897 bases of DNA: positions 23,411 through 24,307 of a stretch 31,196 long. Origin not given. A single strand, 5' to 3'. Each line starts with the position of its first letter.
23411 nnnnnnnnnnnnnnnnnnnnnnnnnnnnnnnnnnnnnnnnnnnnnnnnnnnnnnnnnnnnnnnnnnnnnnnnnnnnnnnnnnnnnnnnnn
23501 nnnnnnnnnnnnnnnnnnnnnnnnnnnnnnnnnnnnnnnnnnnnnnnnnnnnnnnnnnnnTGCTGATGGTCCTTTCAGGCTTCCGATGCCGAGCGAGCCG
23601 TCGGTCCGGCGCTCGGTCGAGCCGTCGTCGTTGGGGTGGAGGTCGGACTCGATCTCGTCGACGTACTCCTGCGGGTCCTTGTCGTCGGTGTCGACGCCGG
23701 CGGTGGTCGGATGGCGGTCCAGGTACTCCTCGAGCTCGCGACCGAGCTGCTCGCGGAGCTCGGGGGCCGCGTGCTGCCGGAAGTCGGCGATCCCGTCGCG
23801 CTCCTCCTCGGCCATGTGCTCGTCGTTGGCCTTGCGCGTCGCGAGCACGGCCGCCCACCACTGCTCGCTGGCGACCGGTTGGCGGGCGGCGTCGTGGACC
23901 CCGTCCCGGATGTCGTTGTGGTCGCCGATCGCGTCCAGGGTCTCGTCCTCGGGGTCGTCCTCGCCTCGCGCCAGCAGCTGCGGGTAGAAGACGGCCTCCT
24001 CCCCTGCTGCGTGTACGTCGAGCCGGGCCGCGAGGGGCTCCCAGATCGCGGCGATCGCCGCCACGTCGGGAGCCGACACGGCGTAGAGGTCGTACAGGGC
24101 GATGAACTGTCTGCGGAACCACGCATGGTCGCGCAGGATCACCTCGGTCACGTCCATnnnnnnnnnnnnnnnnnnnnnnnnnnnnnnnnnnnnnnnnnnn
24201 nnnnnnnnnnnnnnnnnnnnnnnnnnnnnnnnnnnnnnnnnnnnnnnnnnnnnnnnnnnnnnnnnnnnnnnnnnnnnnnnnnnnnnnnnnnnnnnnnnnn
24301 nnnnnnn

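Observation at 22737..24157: Two-gene encapsulin nanocompartment operon with a hemerythrin-like cargo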

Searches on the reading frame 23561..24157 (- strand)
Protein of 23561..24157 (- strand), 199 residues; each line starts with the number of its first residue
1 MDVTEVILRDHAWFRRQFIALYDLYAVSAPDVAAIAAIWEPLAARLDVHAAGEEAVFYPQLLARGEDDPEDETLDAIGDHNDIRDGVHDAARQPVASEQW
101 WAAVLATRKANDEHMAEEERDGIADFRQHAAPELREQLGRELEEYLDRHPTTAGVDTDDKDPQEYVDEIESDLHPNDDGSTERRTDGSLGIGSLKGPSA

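Call 5: search_protein_families(library=pfam, proteins=[window:23561-24157:-], max_evalue=0.01)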
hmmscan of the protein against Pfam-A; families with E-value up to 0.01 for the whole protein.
window:23561-24157:- (199 aa): 1 family
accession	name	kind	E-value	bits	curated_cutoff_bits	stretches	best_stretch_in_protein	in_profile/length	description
PF01814.28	Hemerythrin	-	2e-08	35.2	25.3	1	3-120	2-121/127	Hemerythrin HHE cation binding domain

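Call 6: search_protein_families(library=ncbifam, proteins=[window:23561-24157:-], max_evalue=0.01)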
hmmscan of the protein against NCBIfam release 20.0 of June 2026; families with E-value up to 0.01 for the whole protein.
window:23561-24157:- (199 aa): 1 family
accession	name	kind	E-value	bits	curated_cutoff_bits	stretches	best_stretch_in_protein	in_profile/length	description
NF053874.1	persist_PA2171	equivalog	0.0054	16.5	190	1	35-144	32-142/157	PA2171 family ribosome-binding persister protein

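Call 8: search_solved_structures(query=window:23561-24157:-, max_evalue=1, show_alignments=2)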
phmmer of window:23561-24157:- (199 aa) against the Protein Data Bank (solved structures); distinct sequences matched with E-value up to 1: 1.
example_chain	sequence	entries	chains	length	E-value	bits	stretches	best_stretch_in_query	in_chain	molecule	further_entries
9lr9_B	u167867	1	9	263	0.091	15.7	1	107-158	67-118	PVI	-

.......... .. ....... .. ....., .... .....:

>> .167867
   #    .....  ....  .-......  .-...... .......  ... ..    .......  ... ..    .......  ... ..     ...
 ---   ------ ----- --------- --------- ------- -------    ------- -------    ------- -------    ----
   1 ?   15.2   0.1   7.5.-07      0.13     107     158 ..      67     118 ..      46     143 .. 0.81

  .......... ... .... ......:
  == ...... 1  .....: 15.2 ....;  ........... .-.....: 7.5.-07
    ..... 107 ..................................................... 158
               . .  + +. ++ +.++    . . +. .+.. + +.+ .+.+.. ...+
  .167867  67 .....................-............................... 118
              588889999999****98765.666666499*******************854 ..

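Call 9: find_homologous_proteins(query=window:23561-24157:-, max_evalue=0.001)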
Query window:23561-24157:- (199 aa): 2778 proteins with E <= 0.001 among 3384 candidates; the best 120 are listed.
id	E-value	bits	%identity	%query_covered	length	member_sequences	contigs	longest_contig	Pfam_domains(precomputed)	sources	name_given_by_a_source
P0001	8.4e-114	396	90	99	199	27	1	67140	PF01814.29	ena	-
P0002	1.7e-110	385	87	100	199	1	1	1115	PF01814.29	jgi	jgi:hypothetical protein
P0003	5.9e-110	384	87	100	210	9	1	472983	PF01814.29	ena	-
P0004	2.6e-109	382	87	100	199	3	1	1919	PF01814.29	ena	-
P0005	1.3e-108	379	86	99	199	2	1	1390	PF01814.29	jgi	jgi:hypothetical protein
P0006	1.8e-107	376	85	100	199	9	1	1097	PF01814.29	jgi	jgi:hypothetical protein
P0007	1.0e-104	366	84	100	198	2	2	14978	PF01814.29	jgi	jgi:hypothetical protein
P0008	2.5e-104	365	83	100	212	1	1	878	PF01814.29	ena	-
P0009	2.5e-104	365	84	100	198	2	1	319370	PF01814.29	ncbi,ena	-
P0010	6.8e-104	364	85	99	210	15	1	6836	PF01814.29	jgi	jgi:hypothetical protein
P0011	8.4e-104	364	84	98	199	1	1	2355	PF01814.29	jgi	jgi:Hemerythrin HHE cation binding domain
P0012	1.6e-103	363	84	100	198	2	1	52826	PF01814.29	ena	-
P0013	9.2e-103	360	83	99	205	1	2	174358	PF01814.29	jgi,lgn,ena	jgi:hypothetical protein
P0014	1.6e-102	359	83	100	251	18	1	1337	PF01814.29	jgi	jgi:hypothetical protein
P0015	4.5e-102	358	83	99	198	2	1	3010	PF01814.29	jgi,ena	-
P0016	2.5e-101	355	86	98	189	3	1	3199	PF01814.29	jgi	jgi:hypothetical protein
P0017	4.7e-101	355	80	100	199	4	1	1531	PF01814.29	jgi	jgi:hypothetical protein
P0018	8.8e-101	354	80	100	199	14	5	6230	PF01814.29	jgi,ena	jgi:hypothetical protein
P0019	1.3e-99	350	81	100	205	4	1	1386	PF01814.29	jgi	jgi:hypothetical protein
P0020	1.6e-99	350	80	99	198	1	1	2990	PF01814.29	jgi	jgi:hypothetical protein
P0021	3.4e-99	348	81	100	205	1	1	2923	PF01814.29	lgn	-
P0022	3.5e-99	348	81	100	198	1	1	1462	PF01814.29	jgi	jgi:hypothetical protein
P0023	7.7e-99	347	80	97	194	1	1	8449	PF01814.29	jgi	-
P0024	9.4e-99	347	81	98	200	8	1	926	PF01814.29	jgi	jgi:hypothetical protein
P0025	1.2e-98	347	79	100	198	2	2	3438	PF01814.29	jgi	jgi:hypothetical protein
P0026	2.2e-96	339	79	97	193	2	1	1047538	PF01814.29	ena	-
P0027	4.7e-96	338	79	100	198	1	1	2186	PF01814.29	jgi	jgi:hypothetical protein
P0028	1.3e-93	330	81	100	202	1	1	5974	PF01814.29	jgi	jgi:hypothetical protein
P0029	3.8e-93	329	77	99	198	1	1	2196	PF01814.29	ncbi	-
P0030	3.6e-92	326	75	100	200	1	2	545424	PF01814.29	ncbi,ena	-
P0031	5.2e-92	325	78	96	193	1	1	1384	PF01814.29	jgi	-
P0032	2.6e-91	323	77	98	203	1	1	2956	PF01814.29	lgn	-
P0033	3.3e-89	316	80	90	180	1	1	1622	PF01814.29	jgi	jgi:hypothetical protein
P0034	3.6e-89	316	76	98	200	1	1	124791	PF01814.29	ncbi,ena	-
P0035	9.4e-89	314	86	83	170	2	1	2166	PF01814.29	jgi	-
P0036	6.1e-88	312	75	98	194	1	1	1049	PF01814.29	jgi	jgi:hypothetical protein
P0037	2.0e-85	304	81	86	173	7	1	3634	PF01814.29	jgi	jgi:hypothetical protein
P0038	2.2e-85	303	72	98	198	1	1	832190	PF01814.29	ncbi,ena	-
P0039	7.1e-84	298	80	86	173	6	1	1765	PF01814.29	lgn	-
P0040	1.5e-83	297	73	98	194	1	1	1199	PF01814.29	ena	-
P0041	4.3e-83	296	78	89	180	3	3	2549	PF01814.29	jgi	jgi:hypothetical protein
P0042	1.8e-82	294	77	87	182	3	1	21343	PF01814.29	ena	-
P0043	1.4e-79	284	68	98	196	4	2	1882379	PF01814.29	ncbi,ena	-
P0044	3.9e-76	273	80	78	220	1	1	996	PF01814.29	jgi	-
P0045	3.8e-74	267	64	98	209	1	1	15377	PF01814.29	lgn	-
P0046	2.1e-73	264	65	98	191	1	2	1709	PF01814.29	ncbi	-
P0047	2.8e-73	264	65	98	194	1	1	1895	PF01814.29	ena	-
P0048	5.2e-73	263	64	98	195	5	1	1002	PF01814.29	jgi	jgi:hypothetical protein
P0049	2.8e-72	261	65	98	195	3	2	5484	PF01814.29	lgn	-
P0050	5.9e-72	260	64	97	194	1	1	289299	PF01814.29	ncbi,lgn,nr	ncbi:MAG: Hemerythrin cation binding domain protein [Frankiales bacterium]|nr:Hemerythrin cation bin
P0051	6.7e-72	259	63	98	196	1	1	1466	PF01814.29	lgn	-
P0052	1.6e-71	258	63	98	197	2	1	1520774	PF01814.29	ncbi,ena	-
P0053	2.6e-71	257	84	73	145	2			PF01814.29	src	-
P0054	2.8e-71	257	64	98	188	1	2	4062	PF01814.29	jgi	jgi:hypothetical protein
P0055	3.3e-71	257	62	97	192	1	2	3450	PF01814.29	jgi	jgi:hypothetical protein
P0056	4.3e-71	257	64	98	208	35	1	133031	PF01814.29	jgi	-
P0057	1.8e-70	255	64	97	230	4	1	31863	PF01814.29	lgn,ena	-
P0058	2.0e-70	255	61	97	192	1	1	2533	PF01814.29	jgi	jgi:hypothetical protein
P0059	3.3e-70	254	62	98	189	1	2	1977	PF01814.29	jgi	jgi:hypothetical protein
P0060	5.5e-70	253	64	98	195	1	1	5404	PF01814.29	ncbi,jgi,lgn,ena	jgi:hypothetical protein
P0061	7.2e-70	253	62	97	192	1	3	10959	PF01814.29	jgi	jgi:hypothetical protein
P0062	7.3e-70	253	62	97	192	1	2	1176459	PF01814.29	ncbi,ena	-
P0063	7.9e-70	253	62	97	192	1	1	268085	PF01814.29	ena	-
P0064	9.1e-70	252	62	99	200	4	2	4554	PF01814.29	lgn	-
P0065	9.4e-70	252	63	98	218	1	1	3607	PF01814.29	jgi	jgi:Hemerythrin HHE cation binding domain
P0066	1.2e-69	252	63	98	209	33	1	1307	PF01814.29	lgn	-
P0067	1.2e-69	252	63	97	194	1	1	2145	PF01814.29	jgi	jgi:hypothetical protein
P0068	1.5e-69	252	63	97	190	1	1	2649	PF01814.29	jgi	jgi:Hemerythrin HHE cation binding domain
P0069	2.0e-69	251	64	97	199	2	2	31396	PF01814.29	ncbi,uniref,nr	ncbi:hemerythrin domain-containing protein [Pseudonocardia asaccharolytica]|uniref:hemerythrin domai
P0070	3.2e-69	251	63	98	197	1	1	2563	PF01814.29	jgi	jgi:hypothetical protein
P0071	3.4e-69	251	63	98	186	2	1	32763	PF01814.29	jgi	jgi:Hemerythrin HHE cation binding domain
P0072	4.3e-69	250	65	98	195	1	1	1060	PF01814.29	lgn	-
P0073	4.3e-69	250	61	97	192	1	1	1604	PF01814.29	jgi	jgi:hypothetical protein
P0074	5.6e-69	250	61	97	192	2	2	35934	PF01814.29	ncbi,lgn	ncbi:MAG TPA: hemerythrin domain-containing protein [Pseudonocardia sp.]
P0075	6.7e-69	250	67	86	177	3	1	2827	PF01814.29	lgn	-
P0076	6.9e-69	250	61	97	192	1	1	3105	PF01814.29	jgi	jgi:Hemerythrin HHE cation binding domain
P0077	7.4e-69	249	61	98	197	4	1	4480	PF01814.29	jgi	jgi:hypothetical protein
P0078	8.0e-69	249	61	97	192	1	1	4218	PF01814.29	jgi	jgi:hypothetical protein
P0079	8.2e-69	249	60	98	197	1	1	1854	PF01814.29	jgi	jgi:hypothetical protein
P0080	1.2e-68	249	63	98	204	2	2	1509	PF01814.29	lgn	-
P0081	1.3e-68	249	59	98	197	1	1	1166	PF01814.29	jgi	-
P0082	2.0e-68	248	62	98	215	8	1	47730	PF01814.29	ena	-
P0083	2.1e-68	248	64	98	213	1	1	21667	PF01814.29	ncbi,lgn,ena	-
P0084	2.2e-68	248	61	97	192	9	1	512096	PF01814.29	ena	-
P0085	2.6e-68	248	62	98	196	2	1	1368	PF01814.29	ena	-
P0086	2.8e-68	248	62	98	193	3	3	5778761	PF01814.29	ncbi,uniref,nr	ncbi:hemerythrin domain-containing protein [Pseudonocardia bannensis]|uniref:Hemerythrin domain-cont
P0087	3.7e-68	247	62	98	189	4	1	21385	PF01814.29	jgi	-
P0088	4.9e-68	247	61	98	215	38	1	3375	PF01814.29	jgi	jgi:hypothetical protein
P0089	5.9e-68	247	61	98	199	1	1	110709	PF01814.29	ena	-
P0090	8.8e-68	246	62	98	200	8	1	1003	PF01814.29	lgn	-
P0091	9.4e-68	246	59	98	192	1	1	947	PF01814.29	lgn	-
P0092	1.2e-67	246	62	98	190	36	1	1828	PF01814.29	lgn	-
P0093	1.5e-67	245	61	98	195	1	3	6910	PF01814.29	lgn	-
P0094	1.7e-67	245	60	98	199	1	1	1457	PF01814.29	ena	-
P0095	1.9e-67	245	61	98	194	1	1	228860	PF01814.29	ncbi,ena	-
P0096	2.0e-67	245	61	97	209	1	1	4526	PF01814.29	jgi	jgi:hypothetical protein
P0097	2.2e-67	245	61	98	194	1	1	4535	PF01814.29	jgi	-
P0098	2.3e-67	245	60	99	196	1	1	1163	PF01814.29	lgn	-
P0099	2.6e-67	244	62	97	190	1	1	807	PF01814.29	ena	-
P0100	2.8e-67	244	61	97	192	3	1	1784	PF01814.29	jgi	jgi:Hemerythrin HHE cation binding domain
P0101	3.2e-67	244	61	98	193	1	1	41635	PF01814.29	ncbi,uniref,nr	ncbi:hemerythrin domain-containing protein [Pseudonocardia sp. H11422]|uniref:hemerythrin domain-con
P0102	3.5e-67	244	62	97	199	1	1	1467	PF01814.29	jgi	jgi:hypothetical protein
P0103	3.8e-67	244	61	98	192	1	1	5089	PF01814.29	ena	-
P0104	4.3e-67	244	58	98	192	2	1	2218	PF01814.29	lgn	-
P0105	4.5e-67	244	58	98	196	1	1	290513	PF01814.29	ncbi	-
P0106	4.6e-67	244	61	98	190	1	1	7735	PF01814.29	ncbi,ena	-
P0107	5.0e-67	243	62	98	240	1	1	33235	PF01814.29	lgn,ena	-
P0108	5.0e-67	243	61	97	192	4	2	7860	PF01814.29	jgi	jgi:hypothetical protein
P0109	5.3e-67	243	62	98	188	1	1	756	PF01814.29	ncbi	-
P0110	5.4e-67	243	62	98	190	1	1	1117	PF01814.29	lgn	-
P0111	6.3e-67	243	59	98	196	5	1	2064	PF01814.29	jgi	-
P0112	6.4e-67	243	61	99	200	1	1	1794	PF01814.29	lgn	-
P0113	7.2e-67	243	61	98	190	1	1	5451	PF01814.29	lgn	-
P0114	8.3e-67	243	58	98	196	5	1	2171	PF01814.29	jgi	jgi:Hemerythrin HHE cation binding domain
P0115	8.8e-67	243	62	98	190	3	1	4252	PF01814.29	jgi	jgi:Hemerythrin HHE cation binding domain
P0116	1.2e-66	242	62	98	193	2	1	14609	PF01814.29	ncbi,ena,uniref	ncbi:hemerythrin domain-containing protein [Pseudonocardia nantongensis]|uniref:hemerythrin domain-c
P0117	1.4e-66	242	59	97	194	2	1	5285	PF01814.29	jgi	jgi:hypothetical protein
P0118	1.7e-66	242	66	86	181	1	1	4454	PF01814.29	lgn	-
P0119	1.8e-66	242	64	81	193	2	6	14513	PF01814.29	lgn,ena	-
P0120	2.3e-66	241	61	98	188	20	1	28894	PF01814.29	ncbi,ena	-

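Call 17: find_related_loci(query=A1, collection=genome_contigs, flank=6000)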
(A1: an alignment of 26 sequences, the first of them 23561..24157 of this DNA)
Query A1 (199 aa) in genome_contigs; peptide patterns used: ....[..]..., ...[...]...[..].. (x = any residue, [..] = any of these).
599 stretches matched a pattern (row limit reached: there are more); 514 encode a relative of the query (tblastn E <= 1e-3); the best 80 are kept; 80 distinct loci.
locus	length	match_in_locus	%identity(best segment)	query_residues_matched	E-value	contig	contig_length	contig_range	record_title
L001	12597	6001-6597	86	1-199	5e-111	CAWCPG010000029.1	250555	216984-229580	MAG: uncultured Actinomycetota bacterium isolate MFD09368.bin.3.407 genome assembly, contig: contig_49829, whole genome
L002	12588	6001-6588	84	1-196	2e-109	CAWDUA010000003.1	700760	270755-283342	MAG: uncultured Actinomycetota bacterium isolate MFD05442.bin.1.269 genome assembly, contig: contig_13953, whole genome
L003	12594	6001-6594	84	1-199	1e-107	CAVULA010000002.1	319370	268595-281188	MAG: uncultured Actinomycetota bacterium isolate MFD00392.bin.2.292 genome assembly, contig: contig_24442, whole genome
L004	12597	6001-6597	85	1-199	4e-112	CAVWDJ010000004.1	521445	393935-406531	MAG: uncultured Actinomycetota bacterium isolate MFD09368.bin.1.220 genome assembly, contig: contig_10656, whole genome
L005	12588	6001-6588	82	1-196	1e-96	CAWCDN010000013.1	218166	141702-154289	MAG: uncultured Actinomycetota bacterium isolate MFD09368.bin.1.157 genome assembly, contig: contig_4227, whole genome s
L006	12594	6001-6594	75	1-199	3e-96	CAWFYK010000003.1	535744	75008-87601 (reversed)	MAG: uncultured Actinomycetota bacterium isolate MFD05442.bin.1.327 genome assembly, contig: contig_2976, whole genome s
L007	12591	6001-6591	80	1-198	6e-93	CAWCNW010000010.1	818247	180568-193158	MAG: uncultured Actinomycetota bacterium isolate MFD09368.bin.1.229 genome assembly, contig: contig_1441, whole genome s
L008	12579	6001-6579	64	2-196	9e-77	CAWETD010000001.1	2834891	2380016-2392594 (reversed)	MAG: uncultured Actinomycetota bacterium isolate MFD04935.bin.2.24 genome assembly, contig: contig_1783, whole genome sh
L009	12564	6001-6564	62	2-195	2e-74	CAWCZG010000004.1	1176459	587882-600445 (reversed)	MAG: uncultured Actinomycetota bacterium isolate MFD01213.bin.2.105 genome assembly, contig: contig_136, whole genome sh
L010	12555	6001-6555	64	2-194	2e-74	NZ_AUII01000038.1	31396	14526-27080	Pseudonocardia asaccharolytica DSM 44247 = NBRC 16224 strain DSM 44247 G567DRAFT_scaffold00036.36_C, whole genome shotgu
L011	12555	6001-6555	63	2-196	3e-73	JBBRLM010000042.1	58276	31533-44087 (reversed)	MAG: Mycobacteriales bacterium isolate La1_maxbin2.028 LA1C_X2.028_k141_1605030L_58276_cov_21.1593, whole genome shotgun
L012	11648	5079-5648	61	2-196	9e-72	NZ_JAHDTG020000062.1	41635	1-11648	Pseudonocardia sp. H11422 NODE_62, whole genome shotgun sequence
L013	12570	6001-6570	62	2-196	2e-71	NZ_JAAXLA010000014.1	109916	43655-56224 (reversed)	Pseudonocardia acidicola strain K10HN5 NODE_14_length_109916_cov_38.448579, whole genome shotgun sequence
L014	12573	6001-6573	61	2-196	3e-71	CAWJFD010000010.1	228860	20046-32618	MAG: uncultured Actinomycetota bacterium isolate MFD09212.bin.2.31 genome assembly, contig: contig_2658, whole genome sh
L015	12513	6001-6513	67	2-173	5e-71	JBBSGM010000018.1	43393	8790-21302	MAG: Mycobacteriales bacterium isolate LS2_sbin.39 LS2_sbin.39_K_460877_L_43393_cov_59.4196, whole genome shotgun sequen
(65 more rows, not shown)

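Call 30: predict_structure(alignment_id=A1)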
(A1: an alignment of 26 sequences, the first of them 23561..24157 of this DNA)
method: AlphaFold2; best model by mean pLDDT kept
length: 199 residues; sequences in the alignment: 26
mean_pLDDT: 87.9   pTM: 0.81
mean pLDDT of the five models: 87.9, 87.8, 87.5, 84.1, 83.9
residues with pLDDT >= 90: 147; 70-90: 26; 50-70: 9; < 50: 17
segments of 3 or more residues with pLDDT < 50: 183-199
pLDDT, mean of each block of 10 residues (from residue 1): 97 98 84 96 98 96 86 96 98 96 98 96 89 97 97 94 94 68 40 35
secondary structure, 60 per line:
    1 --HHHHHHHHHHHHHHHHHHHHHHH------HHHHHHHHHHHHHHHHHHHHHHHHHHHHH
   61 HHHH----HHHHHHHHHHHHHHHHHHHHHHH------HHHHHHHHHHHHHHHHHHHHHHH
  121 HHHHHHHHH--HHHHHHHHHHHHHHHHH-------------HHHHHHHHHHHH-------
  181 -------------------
elements in order: H3-25 H32-64 H69-91 H98-129 H132-148 H162-173

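Call 31: find_encoding_contigs(protein=P0001, flank=6000, max_places=3)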
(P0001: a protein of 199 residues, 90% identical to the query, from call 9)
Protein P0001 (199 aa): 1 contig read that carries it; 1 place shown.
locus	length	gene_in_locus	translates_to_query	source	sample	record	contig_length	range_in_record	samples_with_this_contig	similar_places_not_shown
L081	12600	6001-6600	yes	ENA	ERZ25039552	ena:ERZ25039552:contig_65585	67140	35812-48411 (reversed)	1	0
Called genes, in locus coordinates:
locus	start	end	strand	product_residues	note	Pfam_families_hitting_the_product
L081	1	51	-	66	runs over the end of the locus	-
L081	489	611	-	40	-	-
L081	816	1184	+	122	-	PF00916:Sulfate_transp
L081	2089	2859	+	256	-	-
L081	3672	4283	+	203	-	-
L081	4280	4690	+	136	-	PF08281:Sigma70_r4_2 (weak), PF00196:GerE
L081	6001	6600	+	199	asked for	PF01814:Hemerythrin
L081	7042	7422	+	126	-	PF04454:Linocin_M18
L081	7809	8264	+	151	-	PF03861:ANTAR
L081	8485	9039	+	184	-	PF13185:GAF_2, PF03861:ANTAR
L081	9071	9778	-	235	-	PF13185:GAF_2, PF03861:ANTAR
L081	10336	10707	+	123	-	PF00196:GerE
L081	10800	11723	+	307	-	PF01545:Cation_efflux, PF16916:ZT_dimer (weak)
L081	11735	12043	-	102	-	-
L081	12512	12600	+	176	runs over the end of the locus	-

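Call 34: fold_search(model_id=the predicted structure, library=pdb)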
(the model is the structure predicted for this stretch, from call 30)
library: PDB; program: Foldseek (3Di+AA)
matches with E <= 10: 128; with E <= 0.001: 0
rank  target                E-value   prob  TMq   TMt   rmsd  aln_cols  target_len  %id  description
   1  6q09                  1.2e-01  1.00  0.60  0.72   5.2       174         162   18  Crystal structure of iron-bound Hemerythrin HHE cation binding domain-containing protein: Rv2633c homolog from Mycobacte (released 2020-01-22)
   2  3cax                  3.2e-01  0.93  0.50  0.30   9.3       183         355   15  Crystal structure of uncharacterized protein PF0695 (released 2008-03-18)
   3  3v5y_C                3.5e-01  0.97  0.48  0.60   4.8       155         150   10  Structure of FBXL5 hemerythrin domain, P2(1) cell (released 2012-01-25)
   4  3v5x_A                8.0e-01  0.89  0.48  0.59   5.1       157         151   10  Structure of FBXL5 hemerythrin domain, C2 cell (released 2012-01-25)
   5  3v5z_B                9.3e-01  0.87  0.48  0.58   4.8       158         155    9  Structure of FBXL5 hemerythrin domain, C2 cell, grown anaerobically (released 2012-01-25)
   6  3u9j_A                9.7e-01  0.84  0.47  0.57   5.0       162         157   10  Crystal structure of oxidized human FBXL5 hemerythrin like domain (released 2012-02-22)
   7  3v5z_A                1.0e+00  0.87  0.50  0.62   4.4       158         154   12  Structure of FBXL5 hemerythrin domain, C2 cell, grown anaerobically (released 2012-01-25)
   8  1ls4_MODEL_1_A        1.1e+00  0.15  0.25  0.29  11.4       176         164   12  NMR structure of apolipophorin-III from Locusta migratoria (released 2003-06-17)
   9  3jbk_M                1.5e+00  0.35  0.32  0.43   8.1       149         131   11  Cryo-EM reconstruction of the metavinculin-actin interface (released 2015-11-04)
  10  3v5y_B                1.6e+00  0.75  0.48  0.60   5.1       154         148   10  Structure of FBXL5 hemerythrin domain, P2(1) cell (released 2012-01-25)
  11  3v5x_B                1.7e+00  0.75  0.48  0.60   4.8       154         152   10  Structure of FBXL5 hemerythrin domain, C2 cell (released 2012-01-25)
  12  4llc_A                1.7e+00  0.63  0.37  0.56   6.5       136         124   12  The crystal structure of R60E mutant of the histidine kinase (KinB) sensor domain from Pseudomonas aeruginosa PA01 (released 2013-08-07)
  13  8dt0_A                1.7e+00  0.20  0.28  0.35   8.9       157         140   22  Scaffolding protein functional sites using deep learning (released 2022-08-10)
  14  3v5y_A                1.8e+00  0.72  0.48  0.59   4.8       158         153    9  Structure of FBXL5 hemerythrin domain, P2(1) cell (released 2012-01-25)
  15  2b5u_A                1.8e+00  0.12  0.23  0.11  24.8       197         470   11  Crystal Structure Of Colicin E3 V206C Mutant In Complex With Its Immunity Protein (released 2006-11-07)
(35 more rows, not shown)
